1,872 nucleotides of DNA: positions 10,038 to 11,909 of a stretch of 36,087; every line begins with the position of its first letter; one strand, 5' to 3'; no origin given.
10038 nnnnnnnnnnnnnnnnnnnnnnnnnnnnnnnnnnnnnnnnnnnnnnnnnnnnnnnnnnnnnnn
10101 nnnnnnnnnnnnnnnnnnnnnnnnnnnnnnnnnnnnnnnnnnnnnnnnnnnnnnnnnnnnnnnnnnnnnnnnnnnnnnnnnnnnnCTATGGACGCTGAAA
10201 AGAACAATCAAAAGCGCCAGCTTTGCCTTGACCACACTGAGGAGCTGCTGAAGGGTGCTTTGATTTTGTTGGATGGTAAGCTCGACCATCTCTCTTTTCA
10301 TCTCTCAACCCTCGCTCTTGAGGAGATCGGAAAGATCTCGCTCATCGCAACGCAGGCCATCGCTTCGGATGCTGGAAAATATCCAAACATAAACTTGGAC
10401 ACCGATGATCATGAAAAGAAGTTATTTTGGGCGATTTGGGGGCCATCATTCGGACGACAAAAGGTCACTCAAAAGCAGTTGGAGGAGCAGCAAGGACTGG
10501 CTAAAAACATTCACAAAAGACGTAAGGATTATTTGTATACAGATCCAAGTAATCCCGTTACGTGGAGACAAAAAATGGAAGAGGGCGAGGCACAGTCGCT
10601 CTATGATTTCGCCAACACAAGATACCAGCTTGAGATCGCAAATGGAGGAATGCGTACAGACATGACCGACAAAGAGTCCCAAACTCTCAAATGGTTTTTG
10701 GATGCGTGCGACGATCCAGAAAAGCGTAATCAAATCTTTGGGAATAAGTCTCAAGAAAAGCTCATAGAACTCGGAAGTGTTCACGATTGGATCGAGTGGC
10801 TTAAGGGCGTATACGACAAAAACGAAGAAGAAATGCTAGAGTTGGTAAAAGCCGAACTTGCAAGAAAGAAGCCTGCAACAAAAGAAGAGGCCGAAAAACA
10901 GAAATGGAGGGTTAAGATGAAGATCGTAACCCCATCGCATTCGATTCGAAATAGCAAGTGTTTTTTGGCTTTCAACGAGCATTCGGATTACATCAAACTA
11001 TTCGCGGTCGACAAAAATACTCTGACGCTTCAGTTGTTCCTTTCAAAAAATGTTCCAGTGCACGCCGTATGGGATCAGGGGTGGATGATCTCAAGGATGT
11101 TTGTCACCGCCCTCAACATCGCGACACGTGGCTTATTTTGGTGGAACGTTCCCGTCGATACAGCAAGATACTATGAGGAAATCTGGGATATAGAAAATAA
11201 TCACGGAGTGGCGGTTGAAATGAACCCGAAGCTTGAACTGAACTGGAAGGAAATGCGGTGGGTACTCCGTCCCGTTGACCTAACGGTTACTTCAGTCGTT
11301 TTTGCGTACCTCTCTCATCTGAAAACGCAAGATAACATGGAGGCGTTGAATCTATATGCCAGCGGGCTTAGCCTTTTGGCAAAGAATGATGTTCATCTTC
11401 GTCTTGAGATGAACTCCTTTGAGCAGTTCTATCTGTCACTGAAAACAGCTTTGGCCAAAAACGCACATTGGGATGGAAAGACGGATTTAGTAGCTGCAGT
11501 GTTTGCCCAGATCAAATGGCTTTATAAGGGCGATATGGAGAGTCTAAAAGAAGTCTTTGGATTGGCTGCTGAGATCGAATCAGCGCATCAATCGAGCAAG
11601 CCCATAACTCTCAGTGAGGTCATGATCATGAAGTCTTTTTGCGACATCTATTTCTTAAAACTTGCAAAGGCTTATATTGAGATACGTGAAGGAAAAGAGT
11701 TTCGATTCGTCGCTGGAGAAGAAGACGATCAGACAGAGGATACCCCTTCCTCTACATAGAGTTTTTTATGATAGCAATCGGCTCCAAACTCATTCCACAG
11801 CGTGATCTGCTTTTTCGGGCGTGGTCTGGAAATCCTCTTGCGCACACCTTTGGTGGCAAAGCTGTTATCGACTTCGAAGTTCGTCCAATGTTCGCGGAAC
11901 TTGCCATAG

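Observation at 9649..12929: Four-gene cassette pairing an AbiV-like HEPN protein with a VRR-NUC nuclease: candidate undescribed anti-phage system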

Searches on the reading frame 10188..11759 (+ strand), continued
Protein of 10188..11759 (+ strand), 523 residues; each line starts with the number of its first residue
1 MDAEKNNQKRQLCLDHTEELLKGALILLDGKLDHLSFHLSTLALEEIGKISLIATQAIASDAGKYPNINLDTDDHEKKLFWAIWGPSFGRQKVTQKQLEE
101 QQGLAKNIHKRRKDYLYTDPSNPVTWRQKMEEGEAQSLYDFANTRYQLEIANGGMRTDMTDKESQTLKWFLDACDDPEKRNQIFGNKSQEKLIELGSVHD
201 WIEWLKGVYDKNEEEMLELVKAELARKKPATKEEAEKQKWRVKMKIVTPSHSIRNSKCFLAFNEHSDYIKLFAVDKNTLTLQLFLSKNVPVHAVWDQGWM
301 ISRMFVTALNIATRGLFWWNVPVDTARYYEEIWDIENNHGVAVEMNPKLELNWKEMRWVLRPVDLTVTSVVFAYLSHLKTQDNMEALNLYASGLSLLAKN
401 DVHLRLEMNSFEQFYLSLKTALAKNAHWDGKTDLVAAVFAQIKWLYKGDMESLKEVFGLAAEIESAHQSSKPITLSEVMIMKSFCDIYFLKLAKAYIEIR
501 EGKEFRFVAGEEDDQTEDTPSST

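Call 57: fold_search(model_id=the predicted structure, library=pdb)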
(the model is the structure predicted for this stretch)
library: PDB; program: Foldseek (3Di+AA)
matches with E <= 10: 344; with E <= 0.001: 0
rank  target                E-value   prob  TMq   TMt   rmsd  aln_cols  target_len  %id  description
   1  9bj7_C                7.6e-02  1.00  0.19  0.52  11.4       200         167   15  Crystal structure of the N-terminal truncated AbiV (residues 24-201) (released 2025-08-13)
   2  9bj7_A                1.4e-01  0.99  0.19  0.52  11.1       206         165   14  Crystal structure of the N-terminal truncated AbiV (residues 24-201) (released 2025-08-13)
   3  9bj7_G                1.9e-01  0.99  0.18  0.52  11.5       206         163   14  Crystal structure of the N-terminal truncated AbiV (residues 24-201) (released 2025-08-13)
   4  6igl_A                1.9e-01  0.08  0.09  0.09  31.9       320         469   11  Crystal Structure of human ETB receptor in complex with IRL1620 (released 2018-11-21)
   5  7ql5_B                2.6e-01  0.12  0.10  0.12  20.4       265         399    9  Torpedo muscle-type nicotinic acetylcholine receptor - nicotine-bound conformation (released 2022-02-09)
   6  7sms_D                2.8e-01  0.14  0.10  0.12  24.2       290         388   10  Cryo-EM structure of Torpedo acetylcholine receptor in complex with d-tubocurarine (released 2022-03-09)
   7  9bj7_E                3.0e-01  0.96  0.17  0.50  12.4       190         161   16  Crystal structure of the N-terminal truncated AbiV (residues 24-201) (released 2025-08-13)
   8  9avu_B                3.0e-01  0.07  0.08  0.10  24.3       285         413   10  Bovine fetal muscle nAChR bound to ACh (released 2024-07-31)
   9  9bj7_W                3.3e-01  0.93  0.17  0.46  11.0       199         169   16  Crystal structure of the N-terminal truncated AbiV (residues 24-201) (released 2025-08-13)
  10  2hsb                  3.6e-01  0.99  0.18  0.62   5.4       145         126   12  Crystal structure of a hepn domain containing protein (af_0298) from archaeoglobus fulgidus at 1.95 A resolution (released 2006-08-15)
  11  9bj7_I                3.6e-01  0.92  0.17  0.46  11.1       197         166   16  Crystal structure of the N-terminal truncated AbiV (residues 24-201) (released 2025-08-13)
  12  9bj7_F                3.9e-01  0.98  0.16  0.51   9.0       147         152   17  Crystal structure of the N-terminal truncated AbiV (residues 24-201) (released 2025-08-13)
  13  8ssz_B                4.1e-01  0.11  0.09  0.12  21.2       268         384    9  The 2alpha3beta stoichiometry of full-length human alpha4beta2 nicotinic acetylcholine receptor in complex with acetyl (released 2024-02-07)
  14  9nx0_A                4.3e-01  0.14  0.10  0.13  23.0       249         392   12  Alpha7-nicotinic acetylcholine receptor bound to conotoxin ImI (released 2026-02-04)
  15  7ekp_A                4.3e-01  0.10  0.10  0.12  23.0       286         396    9  human alpha 7 nicotinic acetylcholine receptor bound to EVP-6124 (released 2021-05-19)
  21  9bj7_K                5.2e-01  0.84  0.17  0.45  11.2       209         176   16  Crystal structure of the N-terminal truncated AbiV (residues 24-201) (released 2025-08-13)
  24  9bj7_J                6.3e-01  0.85  0.17  0.51  12.1       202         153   16  Crystal structure of the N-terminal truncated AbiV (residues 24-201) (released 2025-08-13)
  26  9bj6_A                6.6e-01  0.97  0.18  0.46   6.9       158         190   17  Crystal structure of the HEPN family member AbiV, an RNase in a two-component antiphage system in Lactococcus lactis (released 2025-08-13)
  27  9bj7_M                6.6e-01  0.91  0.18  0.50  10.9       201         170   13  Crystal structure of the N-terminal truncated AbiV (residues 24-201) (released 2025-08-13)
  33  1wol                  7.9e-01  0.97  0.18  0.61   5.6       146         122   14  Crystal Structure of ST0689, an archaeal HEPN homologue (released 2005-11-22)
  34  9bj7_H                7.9e-01  0.95  0.16  0.52   9.0       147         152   18  Crystal structure of the N-terminal truncated AbiV (residues 24-201) (released 2025-08-13)
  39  9bj7_B                8.7e-01  0.94  0.16  0.51   9.0       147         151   17  Crystal structure of the N-terminal truncated AbiV (residues 24-201) (released 2025-08-13)
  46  9bj7_X                1.0e+00  0.72  0.16  0.50  10.9       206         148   14  Crystal structure of the N-terminal truncated AbiV (residues 24-201) (released 2025-08-13)
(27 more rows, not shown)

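Call 63: find_related_loci(query=A1, collection=viral_contigs, flank=6000)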
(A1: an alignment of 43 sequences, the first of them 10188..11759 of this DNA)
Query A1 (523 aa) in viral_contigs; peptide patterns used: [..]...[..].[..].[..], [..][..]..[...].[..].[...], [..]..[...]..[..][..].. (x = any residue, [..] = any of these).
85 stretches matched a pattern; 1 encode a relative of the query (tblastn E <= 1e-3); 1 distinct loci.
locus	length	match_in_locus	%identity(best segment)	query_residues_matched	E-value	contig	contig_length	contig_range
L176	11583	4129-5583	30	13-497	3e-62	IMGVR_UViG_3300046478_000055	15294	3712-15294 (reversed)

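Call 83: search_protein_families(library=pfam, alignment_id=A6, max_evalue=0.00001)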
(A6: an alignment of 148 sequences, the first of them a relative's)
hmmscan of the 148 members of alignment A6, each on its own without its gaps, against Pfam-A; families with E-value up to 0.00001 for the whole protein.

A. member 1, L001:7303-7920:+ (206 aa): 0 families

B. families by the number of members that match (of 148 scanned): 107 families (the first 25 are shown)
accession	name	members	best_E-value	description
PF00239.26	Resolvase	5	1.6e-42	Resolvase, N terminal domain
PF07508.19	Recombinase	4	2.8e-23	Recombinase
PF13408.12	Zn_ribbon_recom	4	2.3e-12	Recombinase zinc beta ribbon domain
PF01555.25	N6_N4_Mtase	3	8.6e-33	DNA methylase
PF01145.31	Band_7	3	1.6e-30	SPFH domain / Band 7 family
PF04851.21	ResIII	3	2.7e-14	Type III restriction enzyme, res subunit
PF00270.35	DEAD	3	1.9e-09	DEAD/DEAH box helicase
PF03235.19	GmrSD_N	2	3.9e-37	GmrSD restriction endonuclease, N-terminal domain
PF01435.24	Peptidase_M48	2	2.4e-34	Peptidase family M48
PF00005.33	ABC_tran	2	1.3e-30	ABC transporter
PF01609.27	DDE_Tnp_1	2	4.3e-27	Transposase DDE domain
PF00717.28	Peptidase_S24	2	4.7e-26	Peptidase S24-like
PF11645.14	PDDEXK_5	2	2.3e-21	PD-(D/E)XK endonuclease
PF07510.16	GmrSD_C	2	3.5e-21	GmrSD restriction endonucleases, C-terminal domain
PF13304.12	AAA_21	2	8.7e-17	AAA domain, putative AbiEii toxin, Type IV TA system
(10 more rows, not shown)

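Call 84: search_protein_families(library=padloc, alignment_id=A6, max_evalue=0.00001)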
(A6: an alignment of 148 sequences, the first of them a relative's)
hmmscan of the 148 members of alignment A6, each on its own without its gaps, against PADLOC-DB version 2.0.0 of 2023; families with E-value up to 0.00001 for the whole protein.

A. member 1, L001:7303-7920:+ (206 aa): 0 families

B. families by the number of members that match (of 148 scanned): 203 families (the first 25 are shown)
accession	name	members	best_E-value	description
PDLC03653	REase_III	3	2.3e-193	Type III restriction enzyme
PDLC03640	MTase_III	3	1.2e-152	Type III methyltransferase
PDLC03644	MTase_III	3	9.5e-147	Type III methyltransferase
PDLC03634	MTase_III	3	2.9e-94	Type III methyltransferase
PDLC03641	MTase_III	3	1.5e-74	Type III methyltransferase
PDLC03636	MTase_III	3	5.6e-66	Type III methyltransferase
PDLC03637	MTase_III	3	2.5e-61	Type III methyltransferase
PDLC03642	MTase_III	3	3.4e-57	Type III methyltransferase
PDLC03635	MTase_III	3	8.9e-55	Type III methyltransferase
PDLC03638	MTase_III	3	6.8e-53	Type III methyltransferase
PDLC03650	REase_III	3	5.8e-47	Type III restriction enzyme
PDLC03639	MTase_III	3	1e-46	Type III methyltransferase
PDLC03354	MTase_II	3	4.8e-42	Type II methyltransferase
PDLC03643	MTase_III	3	8.9e-38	Type III methyltransferase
PDLC03278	MTase_II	3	9.7e-34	Type II methyltransferase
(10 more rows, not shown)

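Call 90: search_protein_families(library=phrogs, proteins=[window:10188-11759:+], max_evalue=0.01)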
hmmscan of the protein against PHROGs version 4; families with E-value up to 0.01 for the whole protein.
window:10188-11759:+ (523 aa): 0 families

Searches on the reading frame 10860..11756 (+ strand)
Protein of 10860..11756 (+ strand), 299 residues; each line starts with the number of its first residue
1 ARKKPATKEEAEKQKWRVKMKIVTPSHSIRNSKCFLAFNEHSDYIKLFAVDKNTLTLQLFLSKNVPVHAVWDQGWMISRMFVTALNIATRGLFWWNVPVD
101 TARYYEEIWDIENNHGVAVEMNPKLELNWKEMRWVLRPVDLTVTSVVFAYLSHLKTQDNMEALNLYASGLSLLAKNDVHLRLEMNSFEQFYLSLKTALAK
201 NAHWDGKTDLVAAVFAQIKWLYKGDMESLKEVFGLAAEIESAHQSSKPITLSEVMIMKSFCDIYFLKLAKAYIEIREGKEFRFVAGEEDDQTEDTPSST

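Call 72: predict_structure(alignment_id=A5)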
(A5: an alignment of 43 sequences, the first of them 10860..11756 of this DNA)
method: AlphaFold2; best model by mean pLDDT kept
length: 299 residues; sequences in the alignment: 43
mean_pLDDT: 92.3   pTM: 0.89
mean pLDDT of the five models: 92.3, 91.2, 89.7, 88.3, 84.4
residues with pLDDT >= 90: 242; 70-90: 41; 50-70: 16; < 50: 0
segments of 3 or more residues with pLDDT < 50: none
pLDDT, mean of each block of 10 residues (from residue 1): 87 97 95 92 96 97 96 97 98 87 84 91 78 93 97 97 98 92 97 98 97 97 94 98 96 96 98 97 69 54
secondary structure, 60 per line:
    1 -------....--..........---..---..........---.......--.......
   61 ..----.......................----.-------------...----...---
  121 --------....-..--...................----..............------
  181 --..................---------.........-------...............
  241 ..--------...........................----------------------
elements in order: H8-11 E14-23 H32-41 E45-51 E54-62 H67-89 E108-110 E115-117 H129-132 H138-156 H161-174 H183-200 H210-218 H226-242 H251-277

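Call 76: fold_search(model_id=the predicted structure, library=pdb)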
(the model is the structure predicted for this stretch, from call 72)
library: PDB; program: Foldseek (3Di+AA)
matches with E <= 10: 478; with E <= 0.001: 0
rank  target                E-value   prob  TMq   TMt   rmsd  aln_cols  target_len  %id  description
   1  9avu_B                9.4e-02  0.07  0.12  0.10  23.8       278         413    9  Bovine fetal muscle nAChR bound to ACh (released 2024-07-31)
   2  7sms_D                1.0e-01  0.13  0.15  0.12  24.4       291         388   11  Cryo-EM structure of Torpedo acetylcholine receptor in complex with d-tubocurarine (released 2022-03-09)
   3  7ql5_B                1.2e-01  0.11  0.15  0.13  20.2       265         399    9  Torpedo muscle-type nicotinic acetylcholine receptor - nicotine-bound conformation (released 2022-02-09)
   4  9nx0_A                1.4e-01  0.13  0.16  0.13  22.5       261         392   12  Alpha7-nicotinic acetylcholine receptor bound to conotoxin ImI (released 2026-02-04)
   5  8yqn_C                1.6e-01  0.09  0.14  0.11  23.2       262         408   10  Torpedo acetylcholine receptor in complex with Erabutoxin A (released 2025-05-28)
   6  6y5a_C                1.8e-01  0.10  0.16  0.13  21.6       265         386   11  Serotonin-bound 5-HT3A receptor in Salipro (released 2020-12-23)
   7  7ql5_E                2.2e-01  0.07  0.12  0.10  19.5       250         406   10  Torpedo muscle-type nicotinic acetylcholine receptor - nicotine-bound conformation (released 2022-02-09)
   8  6igl_A                2.2e-01  0.06  0.13  0.09  32.4       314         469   12  Crystal Structure of human ETB receptor in complex with IRL1620 (released 2018-11-21)
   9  7ql6_C                2.2e-01  0.05  0.11  0.09  24.9       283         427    8  Torpedo muscle-type nicotinic acetylcholine receptor - carbamylcholine-bound conformation (released 2022-02-09)
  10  6m11_a                2.2e-01  0.04  0.10  0.07  21.6       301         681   11  Crystal structure of Rnase L in complex with Sunitinib (released 2020-09-02)
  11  8f6y_C                2.3e-01  0.11  0.15  0.12  21.1       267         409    8  Cryo-EM structure of Torpedo nicotinic acetylcholine receptor in complex with etomidate, desensitized-like state (released 2023-06-07)
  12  7smr_E                2.3e-01  0.06  0.11  0.10  23.6       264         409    8  Cryo-EM structure of Torpedo acetylcholine receptor in complex with carbachol, desensitized state (released 2022-03-09)
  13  7ql6_E                2.5e-01  0.09  0.13  0.11  18.9       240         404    7  Torpedo muscle-type nicotinic acetylcholine receptor - carbamylcholine-bound conformation (released 2022-02-09)
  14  7ql6_B                2.6e-01  0.11  0.16  0.12  22.2       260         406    9  Torpedo muscle-type nicotinic acetylcholine receptor - carbamylcholine-bound conformation (released 2022-02-09)
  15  9e3f_B                2.6e-01  0.09  0.15  0.12  23.7       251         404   10  Torpedo muscle-type nicotinic acetylcholine receptor - Unliganded State (released 2025-10-08)
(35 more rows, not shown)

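Call 77: fold_search(model_id=the predicted structure, library=viral)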
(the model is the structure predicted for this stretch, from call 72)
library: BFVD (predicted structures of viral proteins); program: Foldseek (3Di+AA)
matches with E <= 10: 349; with E <= 0.001: 0
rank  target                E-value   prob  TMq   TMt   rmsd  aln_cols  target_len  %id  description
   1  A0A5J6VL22            5.3e-02  0.18  0.14  0.12  19.2       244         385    8  Neurotransmitter-gated ion-channel ligand binding domain protein [Megaviridae environmental sample]
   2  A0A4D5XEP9            1.8e-01  0.05  0.12  0.12  20.2       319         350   10  Serine/threonine protein kinase [Mimivirus LCMiAC02]
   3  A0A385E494            3.3e-01  0.08  0.14  0.17  20.5       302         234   10  (no name in the UniProt tables at hand)
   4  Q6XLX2                4.1e-01  0.04  0.11  0.10  25.1       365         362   10  FirrV-1-C6 [Feldmannia irregularis virus a]
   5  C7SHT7                4.6e-01  0.08  0.15  0.20  17.1       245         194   12  (no name in the UniProt tables at hand)
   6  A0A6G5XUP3            4.9e-01  0.14  0.17  0.23  12.4       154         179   15  (no name in the UniProt tables at hand)
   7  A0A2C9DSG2            4.9e-01  0.08  0.15  0.12  18.3       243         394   17  Uncharacterized protein [Western grey kangaroopox virus]
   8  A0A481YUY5            5.4e-01  0.04  0.14  0.15  17.6       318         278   11  Uncharacterized protein [Marseillevirus LCMAC103]
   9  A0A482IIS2            5.7e-01  0.77  0.27  0.26   6.3       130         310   14  (no name in the UniProt tables at hand)
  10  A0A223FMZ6            5.7e-01  0.08  0.20  0.21  23.8       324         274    8  Protein OPG166 [Murmansk poxvirus]
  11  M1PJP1                7.1e-01  0.06  0.14  0.15  21.0       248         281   12  (no name in the UniProt tables at hand)
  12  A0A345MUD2            7.1e-01  0.06  0.18  0.20  16.0       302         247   14  (no name in the UniProt tables at hand)
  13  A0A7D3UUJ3            7.5e-01  0.04  0.12  0.13  18.6       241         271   11  Protein kinase [Fadolivirus FV1/VV64]
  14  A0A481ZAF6            7.9e-01  0.03  0.13  0.12  22.8       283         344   10  Putative serine/threonine protein kinase [Pithovirus LCPAC304]
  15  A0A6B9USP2            8.3e-01  0.04  0.14  0.08  25.0       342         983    9  (no name in the UniProt tables at hand)
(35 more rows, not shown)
